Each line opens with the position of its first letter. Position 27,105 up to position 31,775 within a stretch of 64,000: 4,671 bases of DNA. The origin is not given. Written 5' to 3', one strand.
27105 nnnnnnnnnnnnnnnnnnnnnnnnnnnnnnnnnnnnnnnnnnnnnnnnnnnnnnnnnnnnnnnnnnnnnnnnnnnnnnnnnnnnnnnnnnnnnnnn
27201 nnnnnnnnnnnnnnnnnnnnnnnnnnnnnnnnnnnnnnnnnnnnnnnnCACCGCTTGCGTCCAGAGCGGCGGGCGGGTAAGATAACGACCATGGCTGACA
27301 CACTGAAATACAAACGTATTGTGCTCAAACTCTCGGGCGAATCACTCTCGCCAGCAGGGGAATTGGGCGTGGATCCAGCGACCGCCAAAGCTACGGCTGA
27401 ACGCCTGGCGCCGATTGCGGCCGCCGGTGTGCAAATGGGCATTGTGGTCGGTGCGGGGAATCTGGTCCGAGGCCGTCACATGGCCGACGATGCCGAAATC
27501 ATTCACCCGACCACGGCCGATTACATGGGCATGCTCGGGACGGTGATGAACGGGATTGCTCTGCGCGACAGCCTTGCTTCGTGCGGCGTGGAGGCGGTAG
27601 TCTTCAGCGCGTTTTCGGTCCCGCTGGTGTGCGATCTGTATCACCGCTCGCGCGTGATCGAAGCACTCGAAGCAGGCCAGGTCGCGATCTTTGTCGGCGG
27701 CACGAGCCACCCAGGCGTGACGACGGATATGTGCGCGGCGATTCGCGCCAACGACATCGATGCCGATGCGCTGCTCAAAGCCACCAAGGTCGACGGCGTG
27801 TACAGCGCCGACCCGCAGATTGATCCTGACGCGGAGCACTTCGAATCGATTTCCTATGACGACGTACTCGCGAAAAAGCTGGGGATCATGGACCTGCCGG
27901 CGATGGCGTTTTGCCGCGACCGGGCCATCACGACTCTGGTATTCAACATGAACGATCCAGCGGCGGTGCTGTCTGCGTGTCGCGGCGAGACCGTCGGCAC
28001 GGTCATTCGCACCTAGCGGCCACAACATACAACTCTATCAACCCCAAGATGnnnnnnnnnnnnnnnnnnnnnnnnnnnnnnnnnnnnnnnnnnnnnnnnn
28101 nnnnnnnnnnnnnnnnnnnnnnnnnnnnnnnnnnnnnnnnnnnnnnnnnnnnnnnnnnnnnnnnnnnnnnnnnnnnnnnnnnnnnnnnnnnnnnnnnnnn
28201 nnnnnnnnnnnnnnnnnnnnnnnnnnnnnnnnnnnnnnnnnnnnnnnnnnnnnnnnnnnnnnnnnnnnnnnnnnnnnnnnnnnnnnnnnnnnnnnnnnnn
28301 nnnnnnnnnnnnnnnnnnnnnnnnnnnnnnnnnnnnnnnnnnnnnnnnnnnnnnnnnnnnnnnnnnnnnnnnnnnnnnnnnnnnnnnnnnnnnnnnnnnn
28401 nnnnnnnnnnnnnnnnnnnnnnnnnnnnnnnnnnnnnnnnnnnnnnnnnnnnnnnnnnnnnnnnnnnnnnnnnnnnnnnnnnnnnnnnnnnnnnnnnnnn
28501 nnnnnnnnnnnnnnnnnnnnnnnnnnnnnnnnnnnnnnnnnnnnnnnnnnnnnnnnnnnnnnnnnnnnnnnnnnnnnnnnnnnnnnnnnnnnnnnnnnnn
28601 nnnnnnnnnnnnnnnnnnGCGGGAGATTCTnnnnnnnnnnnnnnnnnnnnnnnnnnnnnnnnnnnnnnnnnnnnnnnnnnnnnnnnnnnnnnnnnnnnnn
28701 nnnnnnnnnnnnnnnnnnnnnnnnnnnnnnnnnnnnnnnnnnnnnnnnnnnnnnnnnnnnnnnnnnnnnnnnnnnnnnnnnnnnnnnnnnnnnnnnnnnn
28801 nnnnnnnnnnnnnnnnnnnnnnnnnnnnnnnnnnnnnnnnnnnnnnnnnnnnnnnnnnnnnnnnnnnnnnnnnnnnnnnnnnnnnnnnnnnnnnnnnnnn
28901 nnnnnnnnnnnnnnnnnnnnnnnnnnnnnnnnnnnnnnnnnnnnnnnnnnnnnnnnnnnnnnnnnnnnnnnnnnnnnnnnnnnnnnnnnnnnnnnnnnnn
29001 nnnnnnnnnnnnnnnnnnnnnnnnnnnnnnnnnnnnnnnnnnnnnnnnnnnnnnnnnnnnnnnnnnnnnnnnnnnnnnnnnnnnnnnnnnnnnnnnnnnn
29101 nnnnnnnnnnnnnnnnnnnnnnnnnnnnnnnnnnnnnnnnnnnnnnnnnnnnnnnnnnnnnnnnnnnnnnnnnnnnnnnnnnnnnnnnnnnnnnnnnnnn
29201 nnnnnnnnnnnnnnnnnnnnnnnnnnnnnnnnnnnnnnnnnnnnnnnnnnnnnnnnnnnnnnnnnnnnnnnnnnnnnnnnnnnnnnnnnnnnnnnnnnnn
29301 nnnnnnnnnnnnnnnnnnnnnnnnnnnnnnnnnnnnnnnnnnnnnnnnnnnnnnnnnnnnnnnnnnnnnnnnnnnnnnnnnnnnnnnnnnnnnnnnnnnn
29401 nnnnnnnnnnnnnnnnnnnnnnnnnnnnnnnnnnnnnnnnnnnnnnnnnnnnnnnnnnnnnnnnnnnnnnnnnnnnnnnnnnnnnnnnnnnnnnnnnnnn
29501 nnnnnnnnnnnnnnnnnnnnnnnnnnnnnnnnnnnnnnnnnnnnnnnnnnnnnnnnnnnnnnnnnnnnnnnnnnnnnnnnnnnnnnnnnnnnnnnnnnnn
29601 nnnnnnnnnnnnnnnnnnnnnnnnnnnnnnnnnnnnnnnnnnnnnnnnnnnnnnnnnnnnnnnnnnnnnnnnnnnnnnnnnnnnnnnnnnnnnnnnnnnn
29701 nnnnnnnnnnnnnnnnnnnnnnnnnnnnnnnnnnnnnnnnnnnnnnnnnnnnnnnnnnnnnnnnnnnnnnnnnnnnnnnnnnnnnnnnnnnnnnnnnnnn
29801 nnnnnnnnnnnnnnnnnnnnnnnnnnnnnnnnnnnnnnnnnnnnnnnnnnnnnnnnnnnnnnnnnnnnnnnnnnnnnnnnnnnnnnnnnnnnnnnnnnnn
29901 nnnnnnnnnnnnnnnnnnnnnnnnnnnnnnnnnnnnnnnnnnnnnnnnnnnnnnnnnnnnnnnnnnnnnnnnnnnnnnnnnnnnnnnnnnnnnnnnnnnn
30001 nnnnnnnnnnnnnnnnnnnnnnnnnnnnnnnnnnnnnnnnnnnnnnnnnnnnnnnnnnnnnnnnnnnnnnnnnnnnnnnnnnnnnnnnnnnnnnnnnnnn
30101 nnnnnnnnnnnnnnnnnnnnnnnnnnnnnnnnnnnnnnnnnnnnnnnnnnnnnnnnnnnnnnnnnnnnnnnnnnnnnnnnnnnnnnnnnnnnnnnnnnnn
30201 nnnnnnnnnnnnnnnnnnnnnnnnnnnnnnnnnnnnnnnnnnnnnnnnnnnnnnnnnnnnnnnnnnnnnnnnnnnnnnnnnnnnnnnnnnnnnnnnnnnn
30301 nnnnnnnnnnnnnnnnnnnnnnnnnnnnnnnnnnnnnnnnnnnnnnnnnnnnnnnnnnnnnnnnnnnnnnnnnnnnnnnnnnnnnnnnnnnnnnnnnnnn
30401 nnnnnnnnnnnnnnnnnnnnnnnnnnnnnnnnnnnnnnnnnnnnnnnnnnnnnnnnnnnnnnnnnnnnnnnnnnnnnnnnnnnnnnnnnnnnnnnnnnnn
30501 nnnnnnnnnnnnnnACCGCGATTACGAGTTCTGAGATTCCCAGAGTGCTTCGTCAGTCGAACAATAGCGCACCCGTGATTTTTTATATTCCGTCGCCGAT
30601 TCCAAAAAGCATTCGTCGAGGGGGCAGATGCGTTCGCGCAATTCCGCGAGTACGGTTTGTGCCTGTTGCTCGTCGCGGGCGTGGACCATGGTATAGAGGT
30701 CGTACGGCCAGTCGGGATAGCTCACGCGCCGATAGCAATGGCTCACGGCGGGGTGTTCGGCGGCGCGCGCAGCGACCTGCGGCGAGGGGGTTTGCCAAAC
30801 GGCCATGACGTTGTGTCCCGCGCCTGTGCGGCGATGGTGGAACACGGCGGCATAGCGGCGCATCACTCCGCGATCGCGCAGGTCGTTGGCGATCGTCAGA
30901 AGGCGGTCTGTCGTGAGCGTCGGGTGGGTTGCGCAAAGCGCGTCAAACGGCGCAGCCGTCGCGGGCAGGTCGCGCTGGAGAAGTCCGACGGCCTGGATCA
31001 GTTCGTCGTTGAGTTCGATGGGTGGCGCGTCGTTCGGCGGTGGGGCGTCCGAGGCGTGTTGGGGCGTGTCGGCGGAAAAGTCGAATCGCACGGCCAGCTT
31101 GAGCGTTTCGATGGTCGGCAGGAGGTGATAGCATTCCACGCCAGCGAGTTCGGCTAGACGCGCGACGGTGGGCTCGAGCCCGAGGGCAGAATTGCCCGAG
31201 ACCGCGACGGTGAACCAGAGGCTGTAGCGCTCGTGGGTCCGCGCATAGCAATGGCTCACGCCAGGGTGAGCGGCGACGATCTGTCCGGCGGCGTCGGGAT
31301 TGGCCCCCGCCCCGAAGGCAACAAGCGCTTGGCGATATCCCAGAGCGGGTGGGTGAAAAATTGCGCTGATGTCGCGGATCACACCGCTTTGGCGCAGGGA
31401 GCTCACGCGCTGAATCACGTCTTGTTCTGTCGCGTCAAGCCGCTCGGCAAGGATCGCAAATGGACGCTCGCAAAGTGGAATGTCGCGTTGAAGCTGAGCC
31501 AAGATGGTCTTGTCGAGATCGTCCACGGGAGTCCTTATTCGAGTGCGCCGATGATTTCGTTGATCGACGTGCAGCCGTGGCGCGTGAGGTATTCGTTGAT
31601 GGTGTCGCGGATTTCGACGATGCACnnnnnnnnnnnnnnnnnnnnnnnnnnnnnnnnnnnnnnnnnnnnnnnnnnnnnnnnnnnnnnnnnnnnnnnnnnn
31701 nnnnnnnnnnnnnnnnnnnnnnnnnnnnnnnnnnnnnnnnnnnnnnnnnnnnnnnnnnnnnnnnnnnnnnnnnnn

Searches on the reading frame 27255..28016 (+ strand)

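Call 12: search_protein_families(library=pfam, proteins=[window:27255-28016:+], max_evalue=0.001)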
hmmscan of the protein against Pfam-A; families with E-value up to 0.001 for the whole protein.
window:27255-28016:+ (253 aa): 1 family
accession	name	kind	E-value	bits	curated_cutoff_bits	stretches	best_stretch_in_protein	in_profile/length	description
PF00696.33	AA_kinase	-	4.6e-32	112.1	24.9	1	20-231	1-234/234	Amino acid kinase family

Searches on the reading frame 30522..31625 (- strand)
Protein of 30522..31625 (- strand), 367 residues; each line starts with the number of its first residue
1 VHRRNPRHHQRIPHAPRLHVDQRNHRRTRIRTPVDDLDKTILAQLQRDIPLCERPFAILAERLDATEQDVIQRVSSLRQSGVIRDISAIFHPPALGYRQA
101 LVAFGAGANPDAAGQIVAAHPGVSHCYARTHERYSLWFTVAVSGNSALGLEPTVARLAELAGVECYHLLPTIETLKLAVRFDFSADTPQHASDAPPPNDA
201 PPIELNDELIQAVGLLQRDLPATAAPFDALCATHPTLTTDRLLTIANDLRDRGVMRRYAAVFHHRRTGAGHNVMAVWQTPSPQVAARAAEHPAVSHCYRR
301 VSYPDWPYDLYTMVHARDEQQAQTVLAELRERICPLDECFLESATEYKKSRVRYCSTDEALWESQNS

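Call 79: search_protein_families(library=ncbifam, proteins=[window:30522-31625:-], max_evalue=0.00001)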
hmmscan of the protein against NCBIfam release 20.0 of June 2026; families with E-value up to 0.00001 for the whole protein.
window:30522-31625:- (367 aa): 3 families
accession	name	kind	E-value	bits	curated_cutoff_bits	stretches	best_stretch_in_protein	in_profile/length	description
NF040707.3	Siroheme_Dcarb_AhbB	equivalog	1.2e-58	197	125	2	215-354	4-146/146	siroheme decarboxylase subunit beta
NF040708.3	Siroheme_Dcarb_AhbA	equivalog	2.2e-53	179.9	140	2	38-183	1-144/144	siroheme decarboxylase subunit alpha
NF040947.1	trans_reg_LysM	equivalog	3.2e-07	30.2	180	0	34-90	1-54/136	HTH-type transcriptional regulator LysM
